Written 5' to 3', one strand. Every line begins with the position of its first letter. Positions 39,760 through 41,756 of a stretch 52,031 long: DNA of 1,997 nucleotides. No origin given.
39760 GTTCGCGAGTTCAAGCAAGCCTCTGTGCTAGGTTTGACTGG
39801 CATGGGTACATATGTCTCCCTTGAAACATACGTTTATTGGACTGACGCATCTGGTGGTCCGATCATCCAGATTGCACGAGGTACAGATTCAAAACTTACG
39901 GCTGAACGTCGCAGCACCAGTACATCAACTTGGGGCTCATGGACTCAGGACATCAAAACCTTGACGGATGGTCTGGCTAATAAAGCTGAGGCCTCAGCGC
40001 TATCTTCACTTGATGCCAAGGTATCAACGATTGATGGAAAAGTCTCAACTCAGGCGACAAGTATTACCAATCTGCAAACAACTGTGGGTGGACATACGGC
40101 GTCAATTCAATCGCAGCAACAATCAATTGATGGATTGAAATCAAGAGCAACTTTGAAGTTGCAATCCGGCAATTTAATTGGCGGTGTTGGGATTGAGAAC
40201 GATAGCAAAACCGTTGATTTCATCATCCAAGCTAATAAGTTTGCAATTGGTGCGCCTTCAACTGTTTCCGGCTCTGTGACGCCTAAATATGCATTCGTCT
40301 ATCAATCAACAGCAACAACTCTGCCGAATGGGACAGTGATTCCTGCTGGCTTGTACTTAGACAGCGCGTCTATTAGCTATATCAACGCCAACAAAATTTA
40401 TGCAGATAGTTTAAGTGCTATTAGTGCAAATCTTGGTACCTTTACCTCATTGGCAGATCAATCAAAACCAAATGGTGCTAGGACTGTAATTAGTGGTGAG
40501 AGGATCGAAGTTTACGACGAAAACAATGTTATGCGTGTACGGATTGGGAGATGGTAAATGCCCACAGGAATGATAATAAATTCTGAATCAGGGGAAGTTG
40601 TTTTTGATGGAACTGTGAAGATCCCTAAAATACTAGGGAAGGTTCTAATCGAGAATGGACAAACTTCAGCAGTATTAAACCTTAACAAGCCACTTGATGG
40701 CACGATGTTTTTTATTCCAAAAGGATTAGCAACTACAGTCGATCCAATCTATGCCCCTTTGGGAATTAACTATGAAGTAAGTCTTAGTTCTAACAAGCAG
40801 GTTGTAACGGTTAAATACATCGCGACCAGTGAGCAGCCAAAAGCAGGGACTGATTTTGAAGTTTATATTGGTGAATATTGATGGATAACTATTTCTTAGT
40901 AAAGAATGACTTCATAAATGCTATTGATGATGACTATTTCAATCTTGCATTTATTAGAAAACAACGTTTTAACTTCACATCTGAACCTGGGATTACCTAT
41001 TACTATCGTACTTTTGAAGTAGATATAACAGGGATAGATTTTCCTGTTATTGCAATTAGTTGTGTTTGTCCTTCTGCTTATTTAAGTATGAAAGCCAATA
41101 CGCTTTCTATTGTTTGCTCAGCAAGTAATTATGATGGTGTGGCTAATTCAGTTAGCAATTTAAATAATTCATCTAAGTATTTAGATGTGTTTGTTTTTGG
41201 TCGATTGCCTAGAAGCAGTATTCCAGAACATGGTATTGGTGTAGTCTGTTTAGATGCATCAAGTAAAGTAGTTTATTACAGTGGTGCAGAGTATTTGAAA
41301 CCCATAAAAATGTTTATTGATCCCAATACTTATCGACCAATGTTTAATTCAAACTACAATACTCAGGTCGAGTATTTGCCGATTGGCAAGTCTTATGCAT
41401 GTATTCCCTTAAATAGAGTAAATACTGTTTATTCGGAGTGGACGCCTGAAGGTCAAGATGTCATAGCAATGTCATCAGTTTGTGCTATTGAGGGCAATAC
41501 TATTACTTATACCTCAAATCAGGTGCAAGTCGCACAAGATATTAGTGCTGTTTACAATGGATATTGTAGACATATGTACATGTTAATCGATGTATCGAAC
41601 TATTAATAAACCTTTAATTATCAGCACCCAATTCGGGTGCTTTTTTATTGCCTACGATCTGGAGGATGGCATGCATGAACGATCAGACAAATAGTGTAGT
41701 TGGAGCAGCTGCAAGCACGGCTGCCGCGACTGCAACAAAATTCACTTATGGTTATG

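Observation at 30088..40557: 3,489-aa J-like central fibre built from about eight tandem beta-modules separated by a conserved 35-aa coiled-coil repeat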

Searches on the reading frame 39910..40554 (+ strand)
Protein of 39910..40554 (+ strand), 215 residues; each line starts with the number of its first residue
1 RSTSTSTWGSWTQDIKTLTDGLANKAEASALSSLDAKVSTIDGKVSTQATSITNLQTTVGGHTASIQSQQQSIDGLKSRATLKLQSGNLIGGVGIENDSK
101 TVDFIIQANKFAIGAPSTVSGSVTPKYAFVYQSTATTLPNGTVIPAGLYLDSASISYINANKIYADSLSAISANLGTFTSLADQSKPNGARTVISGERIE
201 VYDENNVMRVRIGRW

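Call 38: search_solved_structures(query=window:39910-40554:+, max_evalue=1, show_alignments=3)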
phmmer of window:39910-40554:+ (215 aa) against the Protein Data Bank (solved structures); distinct sequences matched with E-value up to 1: 8.
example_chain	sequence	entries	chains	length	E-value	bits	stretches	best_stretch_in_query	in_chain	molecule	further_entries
9ze4_N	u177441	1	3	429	4e-06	30.1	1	36-135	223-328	Tip attachment protein J central straight fiber domain-containing protein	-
7z4b_EA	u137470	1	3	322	4.7e-06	29.9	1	31-215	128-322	Putative tail tip fiber protein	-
4lin_A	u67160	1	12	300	0.0071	19.5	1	27-81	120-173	Tail needle protein gp26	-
8weh_A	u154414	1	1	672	0.12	15.6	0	27-93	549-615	MALE DISCOVERER 1-INTERACTING RECEPTOR-LIKE KINASE 2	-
8wef_A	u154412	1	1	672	0.12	15.5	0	27-93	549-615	MALE DISCOVERER 1-INTERACTING RECEPTOR-LIKE KINASE 2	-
8wei_A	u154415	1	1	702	0.14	15.3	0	27-93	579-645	MALE DISCOVERER 1-INTERACTING RECEPTOR-LIKE KINASE 2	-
8weg_A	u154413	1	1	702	0.14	15.3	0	27-93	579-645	MALE DISCOVERER 1-INTERACTING RECEPTOR-LIKE KINASE 2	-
6gaj_A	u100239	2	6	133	0.42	13.7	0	12-76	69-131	Outer capsid protein sigma-1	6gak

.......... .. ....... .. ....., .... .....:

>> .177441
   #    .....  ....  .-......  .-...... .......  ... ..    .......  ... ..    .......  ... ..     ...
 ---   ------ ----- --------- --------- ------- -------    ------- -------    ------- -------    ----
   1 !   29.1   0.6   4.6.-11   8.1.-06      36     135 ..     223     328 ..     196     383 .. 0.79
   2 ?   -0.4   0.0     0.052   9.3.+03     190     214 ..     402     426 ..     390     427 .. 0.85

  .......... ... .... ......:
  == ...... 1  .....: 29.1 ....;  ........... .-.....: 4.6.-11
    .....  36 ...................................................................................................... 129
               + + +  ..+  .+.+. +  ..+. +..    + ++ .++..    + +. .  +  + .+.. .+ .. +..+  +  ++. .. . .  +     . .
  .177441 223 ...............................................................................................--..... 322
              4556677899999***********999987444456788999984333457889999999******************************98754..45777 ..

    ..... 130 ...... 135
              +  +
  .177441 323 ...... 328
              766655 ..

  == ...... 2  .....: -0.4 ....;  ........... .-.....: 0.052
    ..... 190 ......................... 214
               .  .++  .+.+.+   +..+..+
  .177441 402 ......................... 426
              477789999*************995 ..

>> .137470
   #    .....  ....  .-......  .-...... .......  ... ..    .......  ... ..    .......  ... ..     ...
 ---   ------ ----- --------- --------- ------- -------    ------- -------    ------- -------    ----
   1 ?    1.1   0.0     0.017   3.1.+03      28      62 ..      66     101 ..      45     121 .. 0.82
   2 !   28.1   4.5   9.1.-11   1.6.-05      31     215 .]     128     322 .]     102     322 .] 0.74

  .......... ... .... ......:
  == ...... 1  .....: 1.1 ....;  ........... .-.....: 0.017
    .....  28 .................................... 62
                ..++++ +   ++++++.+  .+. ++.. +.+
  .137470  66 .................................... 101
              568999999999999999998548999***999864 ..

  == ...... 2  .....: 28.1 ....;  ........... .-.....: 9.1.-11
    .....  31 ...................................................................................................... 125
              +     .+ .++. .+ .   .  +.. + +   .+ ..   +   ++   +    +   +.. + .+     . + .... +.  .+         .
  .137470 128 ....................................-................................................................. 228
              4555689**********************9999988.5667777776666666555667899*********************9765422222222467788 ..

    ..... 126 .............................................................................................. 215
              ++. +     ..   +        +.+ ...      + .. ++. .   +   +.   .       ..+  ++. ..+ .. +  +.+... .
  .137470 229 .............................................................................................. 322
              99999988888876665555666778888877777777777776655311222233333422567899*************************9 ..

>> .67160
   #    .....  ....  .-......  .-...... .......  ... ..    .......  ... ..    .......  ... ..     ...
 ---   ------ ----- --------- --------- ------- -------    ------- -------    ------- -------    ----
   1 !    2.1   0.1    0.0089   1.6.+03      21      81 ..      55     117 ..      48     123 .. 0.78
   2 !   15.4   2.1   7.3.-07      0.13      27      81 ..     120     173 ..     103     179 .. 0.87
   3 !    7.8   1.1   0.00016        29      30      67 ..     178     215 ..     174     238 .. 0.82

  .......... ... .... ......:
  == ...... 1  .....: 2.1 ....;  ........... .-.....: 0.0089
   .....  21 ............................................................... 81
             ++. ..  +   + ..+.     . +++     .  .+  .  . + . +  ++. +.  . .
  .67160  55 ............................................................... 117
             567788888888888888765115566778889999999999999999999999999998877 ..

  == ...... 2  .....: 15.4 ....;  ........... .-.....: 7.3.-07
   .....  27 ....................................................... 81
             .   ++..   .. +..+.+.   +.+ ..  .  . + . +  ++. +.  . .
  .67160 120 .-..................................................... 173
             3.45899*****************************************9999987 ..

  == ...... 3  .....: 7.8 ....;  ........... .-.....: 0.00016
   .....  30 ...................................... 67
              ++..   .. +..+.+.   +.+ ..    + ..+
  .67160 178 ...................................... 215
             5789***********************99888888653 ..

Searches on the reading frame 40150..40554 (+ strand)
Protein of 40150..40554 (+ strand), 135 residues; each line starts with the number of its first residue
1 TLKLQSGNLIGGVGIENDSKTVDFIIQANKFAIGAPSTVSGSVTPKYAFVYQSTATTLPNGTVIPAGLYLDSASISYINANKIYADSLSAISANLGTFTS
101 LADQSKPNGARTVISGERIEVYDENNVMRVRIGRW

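Call 21: search_protein_families(library=pfam, proteins=[window:40150-40554:+], max_evalue=10)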
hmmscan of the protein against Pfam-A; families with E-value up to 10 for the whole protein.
window:40150-40554:+ (135 aa): 1 family
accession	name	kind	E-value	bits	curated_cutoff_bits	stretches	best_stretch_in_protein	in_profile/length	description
PF09327.17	Phage_Tail_Tip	-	0.0031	17.7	22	1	12-116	36-137/139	Bacteriophage tail tip fiber protein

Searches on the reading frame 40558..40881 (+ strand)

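Call 15: search_protein_families(library=phrogs, proteins=[window:40558-40881:+], max_evalue=0.001)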
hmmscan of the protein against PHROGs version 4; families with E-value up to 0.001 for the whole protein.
window:40558-40881:+ (107 aa): 1 family
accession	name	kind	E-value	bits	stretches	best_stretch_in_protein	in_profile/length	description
phrog_2427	-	unknown function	1.3e-07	32.9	1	1-88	6-85/103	-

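Call 78: search_protein_families(library=pfam, proteins=[window:40558-40881:+], max_evalue=0.001)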
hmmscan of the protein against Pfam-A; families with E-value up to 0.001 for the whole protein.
window:40558-40881:+ (107 aa): 0 families

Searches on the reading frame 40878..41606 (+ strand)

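Call 15: search_protein_families(library=phrogs, proteins=[window:40878-41606:+], max_evalue=0.001)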
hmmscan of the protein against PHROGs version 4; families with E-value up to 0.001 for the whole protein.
window:40878-41606:+ (242 aa): 1 family
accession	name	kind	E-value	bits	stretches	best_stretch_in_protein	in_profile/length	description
phrog_6061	-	unknown function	1.3e-10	42.9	1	2-242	1-263/263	-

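Call 78: search_protein_families(library=pfam, proteins=[window:40878-41606:+], max_evalue=0.001)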
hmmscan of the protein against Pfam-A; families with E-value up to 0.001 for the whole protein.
window:40878-41606:+ (242 aa): 0 families
